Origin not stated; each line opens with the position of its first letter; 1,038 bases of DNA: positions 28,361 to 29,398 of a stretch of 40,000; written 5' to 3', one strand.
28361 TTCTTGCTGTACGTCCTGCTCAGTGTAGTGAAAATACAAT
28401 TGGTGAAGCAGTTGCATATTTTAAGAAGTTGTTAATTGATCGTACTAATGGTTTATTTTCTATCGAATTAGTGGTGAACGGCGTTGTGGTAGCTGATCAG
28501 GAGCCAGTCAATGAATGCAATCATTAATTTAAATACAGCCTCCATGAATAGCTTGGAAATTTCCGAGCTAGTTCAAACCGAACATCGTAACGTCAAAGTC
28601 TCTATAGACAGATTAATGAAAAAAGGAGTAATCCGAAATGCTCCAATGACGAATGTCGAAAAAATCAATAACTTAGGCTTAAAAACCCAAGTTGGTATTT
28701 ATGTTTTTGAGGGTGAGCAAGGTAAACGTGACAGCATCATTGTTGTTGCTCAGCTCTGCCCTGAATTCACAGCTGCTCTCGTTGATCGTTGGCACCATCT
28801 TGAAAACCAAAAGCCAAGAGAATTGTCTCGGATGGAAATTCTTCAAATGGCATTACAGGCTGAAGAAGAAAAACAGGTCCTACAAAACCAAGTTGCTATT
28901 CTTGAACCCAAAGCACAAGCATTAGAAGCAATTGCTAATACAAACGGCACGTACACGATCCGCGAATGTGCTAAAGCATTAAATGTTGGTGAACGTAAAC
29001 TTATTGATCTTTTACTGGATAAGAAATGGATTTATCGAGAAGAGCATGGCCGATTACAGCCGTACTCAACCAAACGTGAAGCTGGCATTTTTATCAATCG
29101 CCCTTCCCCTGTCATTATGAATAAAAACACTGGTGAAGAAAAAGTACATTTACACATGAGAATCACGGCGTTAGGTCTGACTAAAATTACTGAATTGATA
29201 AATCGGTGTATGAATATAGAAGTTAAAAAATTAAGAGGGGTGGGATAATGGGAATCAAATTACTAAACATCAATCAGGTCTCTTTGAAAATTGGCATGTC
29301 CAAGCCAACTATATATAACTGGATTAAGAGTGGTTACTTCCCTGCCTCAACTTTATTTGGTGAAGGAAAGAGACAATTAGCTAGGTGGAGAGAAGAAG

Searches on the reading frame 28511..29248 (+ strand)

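Call 69: search_protein_families(library=phrogs, proteins=[window:28511-29248:+], max_evalue=0.00001)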
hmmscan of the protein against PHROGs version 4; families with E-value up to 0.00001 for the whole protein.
window:28511-29248:+ (245 aa): 4 families
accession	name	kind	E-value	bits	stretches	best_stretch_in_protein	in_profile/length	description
phrog_63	-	transcription regulation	5.6e-54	185.1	1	2-239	123-365/431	anti-repressor Ant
phrog_130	-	transcription regulation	3.4e-19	70.2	1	99-231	268-409/480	anti-repressor Ant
phrog_4936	-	transcription regulation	2.1e-18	68.1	1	1-127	4-153/257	transcriptional regulator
phrog_15709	-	unknown function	4.7e-13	49.7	1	1-51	1-51/59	-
